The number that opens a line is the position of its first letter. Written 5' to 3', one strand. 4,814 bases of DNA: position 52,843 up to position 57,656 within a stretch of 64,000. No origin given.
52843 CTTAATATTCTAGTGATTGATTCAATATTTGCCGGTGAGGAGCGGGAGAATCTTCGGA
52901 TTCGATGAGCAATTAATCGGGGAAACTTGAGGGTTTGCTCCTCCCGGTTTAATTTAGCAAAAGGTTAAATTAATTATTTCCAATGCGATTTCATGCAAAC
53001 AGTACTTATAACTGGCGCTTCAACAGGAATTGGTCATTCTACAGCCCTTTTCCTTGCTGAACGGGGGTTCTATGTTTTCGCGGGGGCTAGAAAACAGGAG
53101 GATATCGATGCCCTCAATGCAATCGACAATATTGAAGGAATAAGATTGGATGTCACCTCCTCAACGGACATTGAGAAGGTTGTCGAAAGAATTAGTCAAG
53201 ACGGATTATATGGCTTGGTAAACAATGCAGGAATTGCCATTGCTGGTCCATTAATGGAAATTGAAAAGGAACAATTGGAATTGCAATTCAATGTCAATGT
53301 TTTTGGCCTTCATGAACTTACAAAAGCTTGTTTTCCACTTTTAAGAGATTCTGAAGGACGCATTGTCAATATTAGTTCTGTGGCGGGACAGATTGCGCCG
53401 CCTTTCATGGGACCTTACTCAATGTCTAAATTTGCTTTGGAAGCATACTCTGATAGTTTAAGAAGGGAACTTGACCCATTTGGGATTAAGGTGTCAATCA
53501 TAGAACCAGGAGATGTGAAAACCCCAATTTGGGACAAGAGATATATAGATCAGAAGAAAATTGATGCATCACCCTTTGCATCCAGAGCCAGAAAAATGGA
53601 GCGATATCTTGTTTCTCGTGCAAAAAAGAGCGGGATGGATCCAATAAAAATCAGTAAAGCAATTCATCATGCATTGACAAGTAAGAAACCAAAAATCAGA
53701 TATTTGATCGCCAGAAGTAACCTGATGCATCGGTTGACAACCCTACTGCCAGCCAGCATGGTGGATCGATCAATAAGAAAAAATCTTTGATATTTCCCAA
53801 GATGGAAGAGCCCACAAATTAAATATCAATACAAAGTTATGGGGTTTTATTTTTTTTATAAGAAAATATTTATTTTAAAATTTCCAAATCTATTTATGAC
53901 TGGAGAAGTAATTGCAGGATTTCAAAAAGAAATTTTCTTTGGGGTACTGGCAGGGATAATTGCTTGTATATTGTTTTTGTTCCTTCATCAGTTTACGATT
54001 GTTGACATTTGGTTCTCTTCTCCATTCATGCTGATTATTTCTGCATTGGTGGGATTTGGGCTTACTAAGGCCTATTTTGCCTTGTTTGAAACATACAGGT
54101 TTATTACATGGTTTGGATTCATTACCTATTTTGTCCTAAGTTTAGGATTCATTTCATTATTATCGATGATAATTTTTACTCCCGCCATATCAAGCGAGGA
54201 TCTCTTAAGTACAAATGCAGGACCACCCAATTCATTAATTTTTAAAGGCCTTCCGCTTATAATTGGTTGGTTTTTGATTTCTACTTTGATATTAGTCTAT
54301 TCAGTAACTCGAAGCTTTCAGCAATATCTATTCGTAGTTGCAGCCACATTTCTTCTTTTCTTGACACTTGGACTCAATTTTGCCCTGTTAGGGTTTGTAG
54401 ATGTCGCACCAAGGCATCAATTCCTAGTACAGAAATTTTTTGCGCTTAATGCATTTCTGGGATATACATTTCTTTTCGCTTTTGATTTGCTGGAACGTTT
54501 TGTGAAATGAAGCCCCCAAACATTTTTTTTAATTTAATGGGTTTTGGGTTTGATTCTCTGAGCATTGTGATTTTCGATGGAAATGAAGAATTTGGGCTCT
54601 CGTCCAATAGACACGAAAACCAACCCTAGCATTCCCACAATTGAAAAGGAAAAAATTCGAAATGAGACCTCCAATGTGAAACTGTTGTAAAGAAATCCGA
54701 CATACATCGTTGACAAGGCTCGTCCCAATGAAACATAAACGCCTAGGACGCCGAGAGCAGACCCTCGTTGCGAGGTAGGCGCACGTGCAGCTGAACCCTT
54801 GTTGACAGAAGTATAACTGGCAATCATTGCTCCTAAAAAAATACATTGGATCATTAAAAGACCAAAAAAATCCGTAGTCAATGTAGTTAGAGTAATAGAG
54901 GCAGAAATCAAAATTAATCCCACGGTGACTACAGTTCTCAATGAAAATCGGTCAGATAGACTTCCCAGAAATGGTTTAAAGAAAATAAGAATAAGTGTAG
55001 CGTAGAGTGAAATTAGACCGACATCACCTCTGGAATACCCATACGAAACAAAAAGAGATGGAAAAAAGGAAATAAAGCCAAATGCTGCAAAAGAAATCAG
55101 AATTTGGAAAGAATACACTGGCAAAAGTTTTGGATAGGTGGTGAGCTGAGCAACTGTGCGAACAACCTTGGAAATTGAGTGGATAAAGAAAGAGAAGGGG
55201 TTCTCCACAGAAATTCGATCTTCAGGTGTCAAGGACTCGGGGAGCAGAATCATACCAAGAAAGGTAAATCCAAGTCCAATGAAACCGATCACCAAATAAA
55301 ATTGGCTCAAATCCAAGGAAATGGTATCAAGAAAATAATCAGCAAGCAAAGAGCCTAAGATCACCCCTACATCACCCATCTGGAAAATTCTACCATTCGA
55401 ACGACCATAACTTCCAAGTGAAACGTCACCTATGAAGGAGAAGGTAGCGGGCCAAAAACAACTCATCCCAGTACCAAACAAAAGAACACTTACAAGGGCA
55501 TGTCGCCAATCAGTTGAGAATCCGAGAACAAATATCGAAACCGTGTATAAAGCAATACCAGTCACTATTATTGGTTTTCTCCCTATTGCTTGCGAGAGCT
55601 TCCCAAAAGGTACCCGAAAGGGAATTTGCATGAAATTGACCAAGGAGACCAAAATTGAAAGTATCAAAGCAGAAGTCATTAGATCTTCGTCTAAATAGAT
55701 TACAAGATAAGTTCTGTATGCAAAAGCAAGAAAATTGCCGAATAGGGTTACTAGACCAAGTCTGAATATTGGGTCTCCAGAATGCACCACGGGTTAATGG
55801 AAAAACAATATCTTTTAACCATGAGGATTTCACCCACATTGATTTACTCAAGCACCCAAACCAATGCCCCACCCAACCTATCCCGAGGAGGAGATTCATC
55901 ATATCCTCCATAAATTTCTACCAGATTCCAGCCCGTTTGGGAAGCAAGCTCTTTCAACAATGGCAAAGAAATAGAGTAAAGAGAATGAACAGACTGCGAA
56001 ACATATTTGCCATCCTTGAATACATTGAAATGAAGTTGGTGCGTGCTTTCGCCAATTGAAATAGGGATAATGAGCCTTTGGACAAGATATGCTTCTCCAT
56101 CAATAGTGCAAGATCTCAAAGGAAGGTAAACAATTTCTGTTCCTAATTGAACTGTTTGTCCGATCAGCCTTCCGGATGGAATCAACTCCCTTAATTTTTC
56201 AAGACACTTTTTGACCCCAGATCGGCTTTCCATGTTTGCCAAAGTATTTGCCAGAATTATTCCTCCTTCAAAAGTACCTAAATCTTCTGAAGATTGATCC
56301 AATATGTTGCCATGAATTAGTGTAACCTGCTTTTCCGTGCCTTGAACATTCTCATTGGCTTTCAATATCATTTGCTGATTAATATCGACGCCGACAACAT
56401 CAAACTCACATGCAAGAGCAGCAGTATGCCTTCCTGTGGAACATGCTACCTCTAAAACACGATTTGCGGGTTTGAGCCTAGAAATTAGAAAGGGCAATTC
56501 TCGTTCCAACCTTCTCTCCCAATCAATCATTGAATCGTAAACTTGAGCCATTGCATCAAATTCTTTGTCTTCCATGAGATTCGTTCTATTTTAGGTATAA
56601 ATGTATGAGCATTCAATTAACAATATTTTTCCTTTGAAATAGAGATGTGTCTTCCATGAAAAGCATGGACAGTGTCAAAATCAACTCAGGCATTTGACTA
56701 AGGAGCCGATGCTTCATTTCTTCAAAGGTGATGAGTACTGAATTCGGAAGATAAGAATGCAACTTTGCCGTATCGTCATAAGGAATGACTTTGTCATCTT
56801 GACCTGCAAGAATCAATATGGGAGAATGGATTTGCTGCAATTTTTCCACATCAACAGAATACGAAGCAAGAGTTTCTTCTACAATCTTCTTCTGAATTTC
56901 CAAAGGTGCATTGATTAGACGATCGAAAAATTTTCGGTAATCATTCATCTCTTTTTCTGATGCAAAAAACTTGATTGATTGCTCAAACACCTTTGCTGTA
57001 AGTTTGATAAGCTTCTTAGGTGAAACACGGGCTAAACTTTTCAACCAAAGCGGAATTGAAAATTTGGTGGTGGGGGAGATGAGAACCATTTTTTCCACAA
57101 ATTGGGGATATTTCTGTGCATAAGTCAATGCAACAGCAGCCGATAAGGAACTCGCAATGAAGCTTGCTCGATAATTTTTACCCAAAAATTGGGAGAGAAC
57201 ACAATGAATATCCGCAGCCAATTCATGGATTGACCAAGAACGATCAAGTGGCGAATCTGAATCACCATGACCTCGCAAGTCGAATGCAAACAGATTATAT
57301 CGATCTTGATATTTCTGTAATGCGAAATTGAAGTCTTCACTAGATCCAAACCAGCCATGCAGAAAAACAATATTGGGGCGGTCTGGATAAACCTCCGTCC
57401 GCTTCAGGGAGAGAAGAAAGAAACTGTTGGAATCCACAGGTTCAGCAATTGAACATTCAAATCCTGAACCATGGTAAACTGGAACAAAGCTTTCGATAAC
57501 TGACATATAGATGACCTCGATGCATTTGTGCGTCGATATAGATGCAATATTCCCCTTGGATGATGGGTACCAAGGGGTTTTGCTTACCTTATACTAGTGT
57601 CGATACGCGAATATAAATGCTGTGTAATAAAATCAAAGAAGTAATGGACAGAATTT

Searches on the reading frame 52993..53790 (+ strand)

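Call 40: search_protein_families(library=pfam, proteins=[window:52993-53790:+], max_evalue=0.00001)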
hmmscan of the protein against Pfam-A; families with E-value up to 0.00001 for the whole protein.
window:52993-53790:+ (265 aa): 4 families
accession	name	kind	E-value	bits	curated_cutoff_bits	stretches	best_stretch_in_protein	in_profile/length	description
PF00106.31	adh_short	-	1.2e-44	152.6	26.6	1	2-183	1-190/195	short chain dehydrogenase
PF13561.12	adh_short_C2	-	9.4e-32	110.9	27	1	8-184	1-185/236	Enoyl-(Acyl carrier protein) reductase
PF08659.16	KR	-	2.3e-12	47.6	22.6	1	3-159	2-166/180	KR domain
PF08643.16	DUF1776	-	4.9e-08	33.2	25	1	84-258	105-294/294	Fungal family of unknown function (DUF1776)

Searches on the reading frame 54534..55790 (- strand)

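Call 40: search_protein_families(library=pfam, proteins=[window:54534-55790:-], max_evalue=0.00001)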
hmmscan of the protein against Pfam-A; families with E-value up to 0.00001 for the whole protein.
window:54534-55790:- (418 aa): 2 families
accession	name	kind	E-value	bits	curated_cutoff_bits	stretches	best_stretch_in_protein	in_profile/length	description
PF07690.21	MFS_1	-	4e-32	111.9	33.4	2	16-253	6-235/347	Major Facilitator Superfamily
PF12832.13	MFS_1_like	-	3.9e-13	49.6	25.2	1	97-378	89-372/373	MFS_1 like family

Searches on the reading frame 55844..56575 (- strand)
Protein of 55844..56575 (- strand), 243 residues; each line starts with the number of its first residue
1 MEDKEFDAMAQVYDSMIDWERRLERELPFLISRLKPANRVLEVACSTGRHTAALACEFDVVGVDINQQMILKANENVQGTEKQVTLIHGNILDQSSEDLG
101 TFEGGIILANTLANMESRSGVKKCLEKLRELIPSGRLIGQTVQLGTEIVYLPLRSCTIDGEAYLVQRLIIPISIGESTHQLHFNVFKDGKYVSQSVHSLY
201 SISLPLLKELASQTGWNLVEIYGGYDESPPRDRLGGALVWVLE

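Call 40: search_protein_families(library=pfam, proteins=[window:55844-56575:-], max_evalue=0.00001)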
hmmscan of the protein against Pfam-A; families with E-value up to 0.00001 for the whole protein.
window:55844-56575:- (243 aa): 3 families
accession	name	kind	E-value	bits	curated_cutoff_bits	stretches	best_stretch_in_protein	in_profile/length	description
PF13649.12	Methyltransf_25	-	3.1e-10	41.1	27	1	40-128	1-89/97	Methyltransferase domain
PF13847.12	Methyltransf_31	-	3.7e-08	33.6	27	1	35-140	2-110/145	Methyltransferase domain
PF08241.18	Methyltransf_11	-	1.1e-06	29.6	21.2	1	41-118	1-76/95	Methyltransferase domain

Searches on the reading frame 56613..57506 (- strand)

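Call 40: search_protein_families(library=pfam, proteins=[window:56613-57506:-], max_evalue=0.00001)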
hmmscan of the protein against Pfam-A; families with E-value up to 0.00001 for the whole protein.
window:56613-57506:- (297 aa): 3 families
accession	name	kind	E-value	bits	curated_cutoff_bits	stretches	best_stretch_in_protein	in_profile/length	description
PF00561.26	Abhydrolase_1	-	4.9e-24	85.8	25.8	1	44-264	1-236/245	alpha/beta hydrolase fold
PF12146.15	Hydrolase_4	-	3.2e-22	79.5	27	1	44-269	5-235/239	Serine aminopeptidase, S33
PF12697.13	Abhydrolase_6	-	3e-15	57.9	26.3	1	46-274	1-212/217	Alpha/beta hydrolase family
